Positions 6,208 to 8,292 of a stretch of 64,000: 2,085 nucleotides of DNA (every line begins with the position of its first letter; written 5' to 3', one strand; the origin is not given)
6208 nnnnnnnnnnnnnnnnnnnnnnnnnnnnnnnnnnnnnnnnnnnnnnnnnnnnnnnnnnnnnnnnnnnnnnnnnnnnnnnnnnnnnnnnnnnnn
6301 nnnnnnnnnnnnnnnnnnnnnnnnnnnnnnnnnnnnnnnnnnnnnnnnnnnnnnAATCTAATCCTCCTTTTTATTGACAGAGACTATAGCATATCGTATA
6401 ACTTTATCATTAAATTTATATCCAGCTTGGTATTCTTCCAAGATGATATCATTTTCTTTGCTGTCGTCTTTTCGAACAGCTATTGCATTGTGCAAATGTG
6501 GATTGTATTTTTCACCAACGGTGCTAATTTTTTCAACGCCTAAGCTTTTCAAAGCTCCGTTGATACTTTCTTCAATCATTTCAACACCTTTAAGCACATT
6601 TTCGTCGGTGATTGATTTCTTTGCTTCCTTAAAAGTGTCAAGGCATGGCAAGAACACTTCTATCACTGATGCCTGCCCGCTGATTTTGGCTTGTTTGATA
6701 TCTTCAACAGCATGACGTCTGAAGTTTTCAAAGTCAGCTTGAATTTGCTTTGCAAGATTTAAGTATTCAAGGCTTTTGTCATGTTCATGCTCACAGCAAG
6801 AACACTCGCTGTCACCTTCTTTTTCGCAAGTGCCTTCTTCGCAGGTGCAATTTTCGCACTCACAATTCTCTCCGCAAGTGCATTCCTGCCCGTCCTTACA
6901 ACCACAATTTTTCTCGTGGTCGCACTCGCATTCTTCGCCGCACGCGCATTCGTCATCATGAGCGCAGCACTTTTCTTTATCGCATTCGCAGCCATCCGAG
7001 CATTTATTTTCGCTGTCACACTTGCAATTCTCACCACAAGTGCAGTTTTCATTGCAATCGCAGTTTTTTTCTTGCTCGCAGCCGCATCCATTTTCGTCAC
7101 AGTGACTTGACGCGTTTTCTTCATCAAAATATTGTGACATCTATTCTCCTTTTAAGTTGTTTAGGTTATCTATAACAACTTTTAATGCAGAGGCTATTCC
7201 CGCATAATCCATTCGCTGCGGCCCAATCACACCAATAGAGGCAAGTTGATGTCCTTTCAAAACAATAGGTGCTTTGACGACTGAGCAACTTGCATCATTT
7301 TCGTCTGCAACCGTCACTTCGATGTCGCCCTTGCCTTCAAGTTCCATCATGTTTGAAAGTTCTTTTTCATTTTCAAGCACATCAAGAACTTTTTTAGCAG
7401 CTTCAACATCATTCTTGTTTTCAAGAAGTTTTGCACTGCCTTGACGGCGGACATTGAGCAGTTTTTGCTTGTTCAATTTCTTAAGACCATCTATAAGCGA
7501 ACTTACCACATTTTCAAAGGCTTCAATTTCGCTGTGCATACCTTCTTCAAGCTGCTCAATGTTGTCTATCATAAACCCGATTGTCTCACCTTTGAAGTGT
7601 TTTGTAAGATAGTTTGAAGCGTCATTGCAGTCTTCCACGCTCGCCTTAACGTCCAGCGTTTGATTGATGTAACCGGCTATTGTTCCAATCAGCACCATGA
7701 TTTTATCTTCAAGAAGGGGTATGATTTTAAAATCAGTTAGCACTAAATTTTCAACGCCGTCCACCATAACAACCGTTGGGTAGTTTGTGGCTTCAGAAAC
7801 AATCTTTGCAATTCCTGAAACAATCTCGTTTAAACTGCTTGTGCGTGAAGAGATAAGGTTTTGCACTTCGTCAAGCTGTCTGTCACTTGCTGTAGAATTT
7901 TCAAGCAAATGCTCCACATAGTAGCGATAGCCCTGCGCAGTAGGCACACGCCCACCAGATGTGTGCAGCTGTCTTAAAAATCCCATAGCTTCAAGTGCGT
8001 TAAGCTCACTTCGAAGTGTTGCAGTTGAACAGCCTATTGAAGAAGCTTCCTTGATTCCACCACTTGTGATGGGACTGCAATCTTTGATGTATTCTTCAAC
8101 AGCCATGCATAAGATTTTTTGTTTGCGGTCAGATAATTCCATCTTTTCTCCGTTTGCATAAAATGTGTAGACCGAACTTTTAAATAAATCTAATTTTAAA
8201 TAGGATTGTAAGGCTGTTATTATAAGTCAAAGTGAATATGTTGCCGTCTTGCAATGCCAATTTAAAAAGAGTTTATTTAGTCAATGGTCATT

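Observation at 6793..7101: GrpE carries a 30-cysteine, metallothionein-like N-terminal domain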

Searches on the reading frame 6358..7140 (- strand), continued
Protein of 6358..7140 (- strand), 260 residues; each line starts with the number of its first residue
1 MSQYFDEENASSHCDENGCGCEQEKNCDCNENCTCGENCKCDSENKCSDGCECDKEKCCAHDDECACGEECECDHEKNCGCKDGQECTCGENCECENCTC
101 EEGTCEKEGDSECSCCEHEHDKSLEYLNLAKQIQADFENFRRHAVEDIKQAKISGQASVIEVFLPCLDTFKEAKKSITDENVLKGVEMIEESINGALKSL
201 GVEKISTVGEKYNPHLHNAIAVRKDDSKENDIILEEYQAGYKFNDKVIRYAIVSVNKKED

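Call 44: list_cluster_members(proteins=[window:6361-7140:-, P0005, P0014, P0047, P0116])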
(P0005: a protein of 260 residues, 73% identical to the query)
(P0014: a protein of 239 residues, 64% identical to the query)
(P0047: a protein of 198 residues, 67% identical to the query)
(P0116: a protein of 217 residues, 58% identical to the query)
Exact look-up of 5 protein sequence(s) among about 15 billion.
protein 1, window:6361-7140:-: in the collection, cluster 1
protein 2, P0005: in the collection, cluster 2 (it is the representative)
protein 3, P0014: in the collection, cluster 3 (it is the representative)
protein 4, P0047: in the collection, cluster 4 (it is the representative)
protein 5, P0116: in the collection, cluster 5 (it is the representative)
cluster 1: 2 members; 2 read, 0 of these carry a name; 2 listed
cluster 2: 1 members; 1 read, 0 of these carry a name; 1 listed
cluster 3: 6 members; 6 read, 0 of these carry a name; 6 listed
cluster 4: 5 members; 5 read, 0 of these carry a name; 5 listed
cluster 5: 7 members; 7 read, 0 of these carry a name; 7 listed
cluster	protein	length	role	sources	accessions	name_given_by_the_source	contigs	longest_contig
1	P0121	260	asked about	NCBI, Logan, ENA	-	-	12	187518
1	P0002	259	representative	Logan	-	-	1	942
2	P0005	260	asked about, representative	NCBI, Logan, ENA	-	-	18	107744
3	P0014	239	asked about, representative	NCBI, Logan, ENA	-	-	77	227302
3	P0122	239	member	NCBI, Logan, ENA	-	-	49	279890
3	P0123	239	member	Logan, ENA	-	-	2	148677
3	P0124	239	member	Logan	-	-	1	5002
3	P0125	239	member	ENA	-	-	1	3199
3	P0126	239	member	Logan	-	-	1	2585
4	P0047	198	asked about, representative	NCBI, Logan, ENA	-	-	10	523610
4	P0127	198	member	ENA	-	-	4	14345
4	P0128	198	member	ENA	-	-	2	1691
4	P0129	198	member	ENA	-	-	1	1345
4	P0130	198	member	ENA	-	-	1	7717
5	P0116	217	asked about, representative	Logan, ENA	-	-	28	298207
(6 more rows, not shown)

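Call 45: search_solved_structures(query=window:6361-7140:-, max_evalue=0.01, show_alignments=1)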
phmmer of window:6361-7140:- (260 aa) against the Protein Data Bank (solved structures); distinct sequences matched with E-value up to 0.01: 7.
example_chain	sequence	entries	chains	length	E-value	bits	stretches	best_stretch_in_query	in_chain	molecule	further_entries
4ani_A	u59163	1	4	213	4.5e-22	82.1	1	125-256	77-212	PROTEIN GRPE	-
8gb3_E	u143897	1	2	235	1.3e-13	54.4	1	109-255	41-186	Protein GrpE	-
3a6m_A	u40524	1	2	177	2.5e-11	46.9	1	132-258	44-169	Protein grpE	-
1dkg_A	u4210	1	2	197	2.1e-09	40.6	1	132-257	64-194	NUCLEOTIDE EXCHANGE FACTOR GRPE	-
9bls_B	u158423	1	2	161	5.7e-08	35.9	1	126-258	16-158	GrpE protein homolog 1, mitochondrial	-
9qid_B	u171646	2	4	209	7.9e-08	35.4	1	124-257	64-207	GrpE protein homolog 1, mitochondrial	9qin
9blt_B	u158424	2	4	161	2.1e-07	34.1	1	126-258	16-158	GrpE protein homolog 1, mitochondrial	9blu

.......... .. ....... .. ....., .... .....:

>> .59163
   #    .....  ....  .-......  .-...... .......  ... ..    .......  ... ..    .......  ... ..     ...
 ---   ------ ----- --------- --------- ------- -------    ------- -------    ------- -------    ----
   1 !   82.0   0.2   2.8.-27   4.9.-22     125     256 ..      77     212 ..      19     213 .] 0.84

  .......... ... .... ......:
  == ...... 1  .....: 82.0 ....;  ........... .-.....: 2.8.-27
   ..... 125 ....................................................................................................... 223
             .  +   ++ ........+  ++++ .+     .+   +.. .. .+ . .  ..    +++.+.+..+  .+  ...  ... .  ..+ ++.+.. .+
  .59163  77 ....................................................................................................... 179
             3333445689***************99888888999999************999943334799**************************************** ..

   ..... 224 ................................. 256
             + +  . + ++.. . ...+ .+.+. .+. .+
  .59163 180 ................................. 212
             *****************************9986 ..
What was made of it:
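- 6358..6777 (-): Canonical GrpE body (residues 122-260, plus the stop codon): stalk helix, helical bundle and beta-wing. PDB 4ANI, 4.5e-22 (call 45).
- On GrpE (PF01025): The best solved relative is 4ANI GrpE at E = 4.5e-22 (call 45).
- Window residue 132 aligns with residue 64 of E. coli GrpE in PDB 1DKG (call 45), so helix start 122 corresponds to about residue 54 and the stalk looks shortened.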

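Call 56: search_protein_families(library=ncbifam, max_evalue=0.1, proteins=[window:6361-7140:-])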
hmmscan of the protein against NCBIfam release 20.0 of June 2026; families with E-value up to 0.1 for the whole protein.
window:6361-7140:- (260 aa): 26 families (the best 25 are shown)
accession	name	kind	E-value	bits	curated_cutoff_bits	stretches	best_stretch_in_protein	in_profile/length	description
NF010738.0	PRK14140.1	equivalog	3.6e-31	108.4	137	1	128-257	58-191/191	nucleotide exchange factor GrpE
NF010741.0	PRK14143.1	equivalog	2e-25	89.7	184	1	89-256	56-225/258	nucleotide exchange factor GrpE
NF010743.0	PRK14145.1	equivalog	4.7e-23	82.1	186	1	116-257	58-200/200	nucleotide exchange factor GrpE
NF010750.0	PRK14153.1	equivalog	4.5e-21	75.3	194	1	88-260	14-190/194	nucleotide exchange factor GrpE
NF010757.0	PRK14160.1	equivalog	6.7e-21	74.6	184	1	52-256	10-210/211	nucleotide exchange factor GrpE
NF010747.0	PRK14149.1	equivalog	3.4e-20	72.4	176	1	94-258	19-190/191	nucleotide exchange factor GrpE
NF010737.0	PRK14139.1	equivalog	1.1e-19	71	164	1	129-258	57-187/188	nucleotide exchange factor GrpE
NF010748.0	PRK14150.1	equivalog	2.9e-18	66.1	152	1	132-257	66-196/198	nucleotide exchange factor GrpE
NF010754.0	PRK14157.1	equivalog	2.2e-17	63.8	211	1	61-256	32-223/227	nucleotide exchange factor GrpE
NF010740.0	PRK14142.1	equivalog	2.5e-17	63.2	233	1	108-255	40-186/235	nucleotide exchange factor GrpE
NF010739.0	PRK14141.1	equivalog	2.9e-17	63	192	1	105-258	31-194/211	nucleotide exchange factor GrpE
NF010755.0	PRK14158.1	equivalog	3.5e-17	62.5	200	1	134-258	67-195/198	nucleotide exchange factor GrpE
NF010753.0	PRK14156.1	equivalog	5.2e-17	62.3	172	1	103-256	24-179/180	nucleotide exchange factor GrpE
NF010749.0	PRK14151.1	equivalog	9.4e-17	61.2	231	1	130-257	43-175/188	nucleotide exchange factor GrpE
NF010759.0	PRK14162.1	equivalog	3.3e-16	59.6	176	1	133-255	65-192/194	nucleotide exchange factor GrpE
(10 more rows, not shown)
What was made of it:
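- On GrpE (PF01025): NCBIfam GrpE models reach E = 3.6e-31 but stay below their equivalog cutoffs (call 56).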

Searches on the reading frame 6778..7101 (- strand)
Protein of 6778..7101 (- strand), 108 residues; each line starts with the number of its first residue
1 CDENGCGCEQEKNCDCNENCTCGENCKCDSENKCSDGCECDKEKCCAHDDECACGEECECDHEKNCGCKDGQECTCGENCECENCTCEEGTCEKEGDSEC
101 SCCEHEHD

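Call 23: search_protein_representatives(protein=window:6778-7101:-)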
Query: 108 residues. Proteins with E-value up to 0.001 (for the whole library): 0; up to 1e-10: 0; up to 1e-30: 0. The best 0 are listed.
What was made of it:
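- Tried and rejected: phmmer against 1.84 billion representatives gave 0 hits (call 23).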

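Call 26: find_homologous_proteins(query=window:6778-7101:-, max_evalue=10)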
Query seq(108 aa): 13 candidates shared short words with the query, none scored E <= 10.
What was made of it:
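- Closest known: Metallothioneins. Different: HMMER finds no homologues of the module on its own (calls 23, 26).
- Tried and rejected: The word-seeded search gave 13 candidates, none of which scored (call 26).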

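Call 46: search_solved_structures(query=window:6778-7101:-, max_evalue=10)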
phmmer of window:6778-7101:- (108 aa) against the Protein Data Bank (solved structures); distinct sequences matched with E-value up to 10: 2.
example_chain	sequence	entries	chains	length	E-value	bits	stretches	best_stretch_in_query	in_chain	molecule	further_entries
1rjw_A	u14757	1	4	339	0.62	13.5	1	45-69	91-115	Alcohol dehydrogenase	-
3pii_A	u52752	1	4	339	0.62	13.5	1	45-69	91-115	Alcohol dehydrogenase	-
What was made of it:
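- Tried and rejected: The PDB search gave only an insignificant match to the zinc lobe of alcohol dehydrogenase (E = 0.62, call 46).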

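Call 56: search_protein_families(library=ncbifam, max_evalue=0.1, proteins=[window:6778-7101:-])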
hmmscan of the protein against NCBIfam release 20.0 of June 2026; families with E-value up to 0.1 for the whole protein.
window:6778-7101:- (108 aa): 0 families
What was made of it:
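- On Metallothionein: There are no NCBIfam hits (call 56), no PDB hits (call 46) and no HMMER homologues (calls 23, 26).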

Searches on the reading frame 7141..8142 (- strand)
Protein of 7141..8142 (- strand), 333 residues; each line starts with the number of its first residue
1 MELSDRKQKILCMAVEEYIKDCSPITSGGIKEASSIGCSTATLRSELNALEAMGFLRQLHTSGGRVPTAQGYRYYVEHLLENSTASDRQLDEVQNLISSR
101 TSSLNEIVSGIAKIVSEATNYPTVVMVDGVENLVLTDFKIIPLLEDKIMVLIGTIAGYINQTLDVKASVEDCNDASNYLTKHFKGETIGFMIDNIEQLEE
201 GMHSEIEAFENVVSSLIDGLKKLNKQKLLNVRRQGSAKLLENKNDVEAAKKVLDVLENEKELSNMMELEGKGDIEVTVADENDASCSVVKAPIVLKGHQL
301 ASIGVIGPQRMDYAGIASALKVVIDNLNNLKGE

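Call 4: search_protein_families(library=pfam, proteins=[window:7141-8142:-], max_evalue=1)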
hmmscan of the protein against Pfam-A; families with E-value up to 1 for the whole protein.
window:7141-8142:- (333 aa): 5 families
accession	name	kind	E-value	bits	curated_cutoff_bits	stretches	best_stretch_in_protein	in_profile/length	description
PF01628.27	HrcA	-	5.3e-32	112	22.2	1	106-315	2-213/215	HrcA protein C terminal domain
PF03444.21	HrcA_DNA-bdg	-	0.0026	17.8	21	1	2-73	1-71/79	Winged helix-turn-helix transcription repressor, HrcA DNA-binding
PF23067.1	MG280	-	0.021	14.8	27.4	1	163-275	43-147/259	Uncharacterised protein MG280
PF05621.17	TniB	-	0.12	12.2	22.4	0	161-221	96-154/189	Bacterial TniB protein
PF01090.25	Ribosomal_S19e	-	0.17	12.1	29.4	1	28-73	81-125/137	Ribosomal protein S19e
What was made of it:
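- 7141..8142 (-): hrcA (333 aa), heat-shock repressor. Its stop codon abuts the grpE ATG. Pfam HrcA, 5.3e-32 (call 4).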
